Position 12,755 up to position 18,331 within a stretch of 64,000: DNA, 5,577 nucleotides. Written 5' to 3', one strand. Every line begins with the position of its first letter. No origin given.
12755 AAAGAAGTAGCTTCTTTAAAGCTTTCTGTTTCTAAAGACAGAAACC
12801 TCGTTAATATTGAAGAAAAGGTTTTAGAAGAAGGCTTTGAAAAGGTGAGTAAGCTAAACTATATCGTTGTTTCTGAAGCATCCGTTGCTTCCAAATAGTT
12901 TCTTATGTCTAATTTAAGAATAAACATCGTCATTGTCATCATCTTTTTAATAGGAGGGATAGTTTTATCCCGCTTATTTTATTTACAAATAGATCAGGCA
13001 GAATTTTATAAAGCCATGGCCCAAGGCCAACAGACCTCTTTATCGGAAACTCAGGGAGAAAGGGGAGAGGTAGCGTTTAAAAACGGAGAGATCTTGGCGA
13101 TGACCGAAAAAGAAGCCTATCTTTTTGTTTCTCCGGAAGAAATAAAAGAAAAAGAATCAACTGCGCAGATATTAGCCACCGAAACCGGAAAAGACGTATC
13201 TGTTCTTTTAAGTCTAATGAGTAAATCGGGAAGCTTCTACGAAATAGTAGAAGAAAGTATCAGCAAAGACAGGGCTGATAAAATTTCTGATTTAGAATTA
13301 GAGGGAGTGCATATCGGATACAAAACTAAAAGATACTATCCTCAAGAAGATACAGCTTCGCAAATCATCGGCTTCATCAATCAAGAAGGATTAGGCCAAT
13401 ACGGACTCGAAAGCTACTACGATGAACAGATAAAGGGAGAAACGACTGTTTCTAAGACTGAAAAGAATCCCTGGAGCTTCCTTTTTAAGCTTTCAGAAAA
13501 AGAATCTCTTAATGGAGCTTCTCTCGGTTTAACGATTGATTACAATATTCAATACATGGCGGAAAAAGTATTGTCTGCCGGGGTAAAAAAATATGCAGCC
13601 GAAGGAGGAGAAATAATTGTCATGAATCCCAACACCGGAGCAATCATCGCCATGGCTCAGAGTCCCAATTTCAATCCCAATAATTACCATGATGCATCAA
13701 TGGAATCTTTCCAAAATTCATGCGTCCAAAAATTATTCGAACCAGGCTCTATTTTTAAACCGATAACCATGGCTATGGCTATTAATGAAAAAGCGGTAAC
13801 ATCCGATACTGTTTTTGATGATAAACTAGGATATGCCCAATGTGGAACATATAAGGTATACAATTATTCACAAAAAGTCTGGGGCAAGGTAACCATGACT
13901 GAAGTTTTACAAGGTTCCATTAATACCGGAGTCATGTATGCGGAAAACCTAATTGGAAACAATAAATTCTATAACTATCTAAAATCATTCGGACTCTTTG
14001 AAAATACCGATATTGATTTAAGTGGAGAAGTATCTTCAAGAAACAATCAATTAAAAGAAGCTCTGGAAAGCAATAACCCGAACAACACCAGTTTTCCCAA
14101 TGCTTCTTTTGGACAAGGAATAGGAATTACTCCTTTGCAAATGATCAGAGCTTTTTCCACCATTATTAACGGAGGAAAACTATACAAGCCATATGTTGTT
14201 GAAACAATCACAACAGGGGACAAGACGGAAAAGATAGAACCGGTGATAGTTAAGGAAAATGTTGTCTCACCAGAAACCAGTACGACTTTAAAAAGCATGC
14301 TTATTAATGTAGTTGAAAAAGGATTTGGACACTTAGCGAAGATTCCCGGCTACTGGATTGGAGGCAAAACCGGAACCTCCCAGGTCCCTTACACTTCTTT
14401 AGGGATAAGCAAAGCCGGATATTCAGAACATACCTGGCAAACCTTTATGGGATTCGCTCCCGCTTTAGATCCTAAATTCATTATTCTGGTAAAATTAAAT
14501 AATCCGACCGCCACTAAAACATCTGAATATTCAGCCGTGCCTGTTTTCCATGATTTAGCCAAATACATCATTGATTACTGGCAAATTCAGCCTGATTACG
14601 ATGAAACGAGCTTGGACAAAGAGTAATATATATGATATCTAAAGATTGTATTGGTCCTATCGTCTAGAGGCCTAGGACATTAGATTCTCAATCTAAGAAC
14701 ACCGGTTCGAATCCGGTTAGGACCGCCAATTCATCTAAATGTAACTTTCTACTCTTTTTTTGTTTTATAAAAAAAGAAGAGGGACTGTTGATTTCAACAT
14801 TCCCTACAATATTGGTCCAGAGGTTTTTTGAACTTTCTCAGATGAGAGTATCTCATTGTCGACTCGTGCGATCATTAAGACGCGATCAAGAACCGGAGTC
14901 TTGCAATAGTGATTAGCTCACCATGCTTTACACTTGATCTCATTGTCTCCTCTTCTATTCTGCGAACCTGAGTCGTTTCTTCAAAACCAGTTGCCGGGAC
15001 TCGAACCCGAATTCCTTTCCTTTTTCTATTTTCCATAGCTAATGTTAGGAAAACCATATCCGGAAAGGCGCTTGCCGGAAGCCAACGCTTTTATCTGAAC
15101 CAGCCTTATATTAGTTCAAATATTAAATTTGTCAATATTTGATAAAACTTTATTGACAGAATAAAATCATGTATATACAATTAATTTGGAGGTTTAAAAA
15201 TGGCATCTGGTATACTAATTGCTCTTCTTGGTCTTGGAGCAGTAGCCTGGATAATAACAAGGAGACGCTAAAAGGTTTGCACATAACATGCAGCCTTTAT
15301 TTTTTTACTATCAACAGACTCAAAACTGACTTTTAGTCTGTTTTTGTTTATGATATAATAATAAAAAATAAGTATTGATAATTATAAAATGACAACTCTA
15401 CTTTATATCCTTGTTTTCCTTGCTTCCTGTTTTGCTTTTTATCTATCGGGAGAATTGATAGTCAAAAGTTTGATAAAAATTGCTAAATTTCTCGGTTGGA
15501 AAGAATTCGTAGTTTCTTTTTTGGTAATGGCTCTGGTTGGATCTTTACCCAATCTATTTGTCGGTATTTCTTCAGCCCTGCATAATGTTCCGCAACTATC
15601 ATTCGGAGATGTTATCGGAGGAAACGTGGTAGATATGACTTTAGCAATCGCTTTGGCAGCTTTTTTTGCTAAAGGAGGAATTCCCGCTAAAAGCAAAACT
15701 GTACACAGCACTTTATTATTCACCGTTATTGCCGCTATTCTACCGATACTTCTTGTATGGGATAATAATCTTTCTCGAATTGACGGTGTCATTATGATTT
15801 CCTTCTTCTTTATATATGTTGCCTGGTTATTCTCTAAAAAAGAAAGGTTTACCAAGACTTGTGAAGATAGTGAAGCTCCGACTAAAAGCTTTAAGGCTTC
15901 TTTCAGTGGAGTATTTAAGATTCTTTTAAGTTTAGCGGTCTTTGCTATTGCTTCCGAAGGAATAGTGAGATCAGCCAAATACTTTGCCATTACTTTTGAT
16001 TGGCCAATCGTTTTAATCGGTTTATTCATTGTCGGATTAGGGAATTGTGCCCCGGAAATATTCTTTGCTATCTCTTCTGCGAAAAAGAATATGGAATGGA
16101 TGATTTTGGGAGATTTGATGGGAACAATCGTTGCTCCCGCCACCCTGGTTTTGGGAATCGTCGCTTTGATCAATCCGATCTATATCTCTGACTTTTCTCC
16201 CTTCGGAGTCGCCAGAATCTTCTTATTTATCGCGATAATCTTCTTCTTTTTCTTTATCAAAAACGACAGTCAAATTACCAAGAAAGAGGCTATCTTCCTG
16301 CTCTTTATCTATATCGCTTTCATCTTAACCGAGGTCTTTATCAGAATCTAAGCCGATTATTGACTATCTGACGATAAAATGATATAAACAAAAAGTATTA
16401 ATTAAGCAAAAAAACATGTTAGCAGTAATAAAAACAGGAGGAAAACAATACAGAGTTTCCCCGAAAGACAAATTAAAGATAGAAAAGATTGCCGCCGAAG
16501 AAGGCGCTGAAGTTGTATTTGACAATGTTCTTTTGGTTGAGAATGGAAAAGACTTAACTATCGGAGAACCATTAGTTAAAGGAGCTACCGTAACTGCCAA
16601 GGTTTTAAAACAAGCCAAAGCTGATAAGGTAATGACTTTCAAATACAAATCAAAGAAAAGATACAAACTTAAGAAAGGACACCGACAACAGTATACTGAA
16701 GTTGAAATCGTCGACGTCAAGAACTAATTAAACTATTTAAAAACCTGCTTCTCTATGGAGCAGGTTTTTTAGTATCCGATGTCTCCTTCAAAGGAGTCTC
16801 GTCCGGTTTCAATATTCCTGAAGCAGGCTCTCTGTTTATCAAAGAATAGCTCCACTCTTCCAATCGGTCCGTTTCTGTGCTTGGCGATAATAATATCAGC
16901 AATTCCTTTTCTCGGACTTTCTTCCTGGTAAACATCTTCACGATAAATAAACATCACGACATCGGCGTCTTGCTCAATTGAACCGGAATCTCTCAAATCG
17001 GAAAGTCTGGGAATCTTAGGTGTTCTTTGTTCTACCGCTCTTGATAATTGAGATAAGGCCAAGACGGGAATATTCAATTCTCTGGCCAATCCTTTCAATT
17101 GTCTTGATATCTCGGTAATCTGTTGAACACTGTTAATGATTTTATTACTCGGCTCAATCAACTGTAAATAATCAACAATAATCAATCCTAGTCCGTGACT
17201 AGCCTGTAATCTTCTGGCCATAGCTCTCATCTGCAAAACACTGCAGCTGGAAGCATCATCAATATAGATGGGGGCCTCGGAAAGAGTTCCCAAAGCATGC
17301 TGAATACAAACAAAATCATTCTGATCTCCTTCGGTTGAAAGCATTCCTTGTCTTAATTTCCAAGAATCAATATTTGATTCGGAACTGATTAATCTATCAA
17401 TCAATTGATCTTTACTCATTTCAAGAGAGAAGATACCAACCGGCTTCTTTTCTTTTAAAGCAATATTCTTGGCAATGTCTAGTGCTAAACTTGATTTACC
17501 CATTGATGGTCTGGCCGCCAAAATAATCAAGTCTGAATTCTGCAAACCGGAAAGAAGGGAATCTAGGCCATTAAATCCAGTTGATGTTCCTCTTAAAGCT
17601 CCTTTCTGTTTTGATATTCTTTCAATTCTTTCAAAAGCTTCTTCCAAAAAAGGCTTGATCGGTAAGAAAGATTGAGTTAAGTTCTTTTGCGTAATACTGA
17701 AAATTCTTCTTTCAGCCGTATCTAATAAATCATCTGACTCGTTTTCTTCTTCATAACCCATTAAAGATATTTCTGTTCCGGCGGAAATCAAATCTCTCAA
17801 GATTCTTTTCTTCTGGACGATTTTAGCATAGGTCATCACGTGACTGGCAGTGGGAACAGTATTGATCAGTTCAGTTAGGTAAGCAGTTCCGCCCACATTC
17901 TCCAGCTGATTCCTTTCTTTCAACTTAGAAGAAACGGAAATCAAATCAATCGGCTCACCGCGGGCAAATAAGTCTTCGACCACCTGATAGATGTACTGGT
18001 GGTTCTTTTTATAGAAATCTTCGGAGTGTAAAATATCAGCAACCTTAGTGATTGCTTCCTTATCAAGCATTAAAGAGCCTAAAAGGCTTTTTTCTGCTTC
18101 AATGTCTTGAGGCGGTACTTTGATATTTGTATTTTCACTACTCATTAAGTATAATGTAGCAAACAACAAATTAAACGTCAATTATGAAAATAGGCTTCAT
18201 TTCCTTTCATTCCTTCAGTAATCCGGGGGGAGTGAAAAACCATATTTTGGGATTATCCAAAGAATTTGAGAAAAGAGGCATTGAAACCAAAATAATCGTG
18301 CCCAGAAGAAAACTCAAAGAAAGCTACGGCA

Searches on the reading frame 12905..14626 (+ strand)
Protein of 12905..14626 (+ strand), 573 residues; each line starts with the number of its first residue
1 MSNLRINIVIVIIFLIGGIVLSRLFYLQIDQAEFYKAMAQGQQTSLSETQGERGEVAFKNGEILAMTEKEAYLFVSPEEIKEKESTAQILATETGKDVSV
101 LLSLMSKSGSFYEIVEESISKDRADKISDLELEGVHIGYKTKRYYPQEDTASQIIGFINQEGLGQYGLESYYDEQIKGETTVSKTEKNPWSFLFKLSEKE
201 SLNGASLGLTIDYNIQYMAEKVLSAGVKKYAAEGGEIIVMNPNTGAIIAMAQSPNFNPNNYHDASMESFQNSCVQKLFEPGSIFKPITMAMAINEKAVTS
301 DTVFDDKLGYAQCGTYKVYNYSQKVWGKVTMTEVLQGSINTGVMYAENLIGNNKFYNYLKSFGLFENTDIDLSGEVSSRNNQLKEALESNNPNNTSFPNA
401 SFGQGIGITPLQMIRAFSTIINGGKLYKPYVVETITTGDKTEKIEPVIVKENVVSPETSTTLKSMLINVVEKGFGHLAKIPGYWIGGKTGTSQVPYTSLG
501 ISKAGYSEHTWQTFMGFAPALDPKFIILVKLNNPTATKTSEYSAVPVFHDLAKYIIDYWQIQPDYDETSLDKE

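Call 77: search_protein_families(library=pfam, proteins=[window:12905-14626:+], max_evalue=0.0001)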
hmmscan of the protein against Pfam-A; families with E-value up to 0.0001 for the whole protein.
window:12905-14626:+ (573 aa): 2 families
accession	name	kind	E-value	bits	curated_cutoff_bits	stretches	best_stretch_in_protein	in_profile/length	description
PF00905.27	Transpeptidase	-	1.3e-70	238.4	22.1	1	237-551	3-297/299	Penicillin binding protein transpeptidase domain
PF03717.20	PBP_dimer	-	5e-14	53.6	24.4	1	49-188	2-170/180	Penicillin-binding Protein dimerisation domain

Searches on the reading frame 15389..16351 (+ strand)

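Call 77: search_protein_families(library=pfam, proteins=[window:15389-16351:+], max_evalue=0.0001)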
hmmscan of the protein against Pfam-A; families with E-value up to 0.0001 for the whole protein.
window:15389-16351:+ (320 aa): 1 family
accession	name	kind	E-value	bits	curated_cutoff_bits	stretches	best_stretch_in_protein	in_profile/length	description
PF01699.29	Na_Ca_ex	-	3.4e-39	134.7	24.9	2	6-148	2-150/151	Sodium/calcium exchanger protein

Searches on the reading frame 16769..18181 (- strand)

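Call 56: search_protein_families(library=pfam, proteins=[window:16769-18181:-], max_evalue=0.001)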
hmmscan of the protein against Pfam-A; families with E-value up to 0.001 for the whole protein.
window:16769-18181:- (470 aa): 3 families
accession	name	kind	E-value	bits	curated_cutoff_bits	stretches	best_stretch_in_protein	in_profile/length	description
PF03796.21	DnaB_C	-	6.5e-102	340.7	27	1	198-456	1-255/255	DnaB-like helicase C terminal domain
PF00772.26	DnaB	-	4.7e-37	126.6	23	1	23-123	2-102/103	DnaB-like helicase N terminal domain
PF13481.12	AAA_25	-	2.8e-09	37.3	27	1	207-379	23-190/195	AAA domain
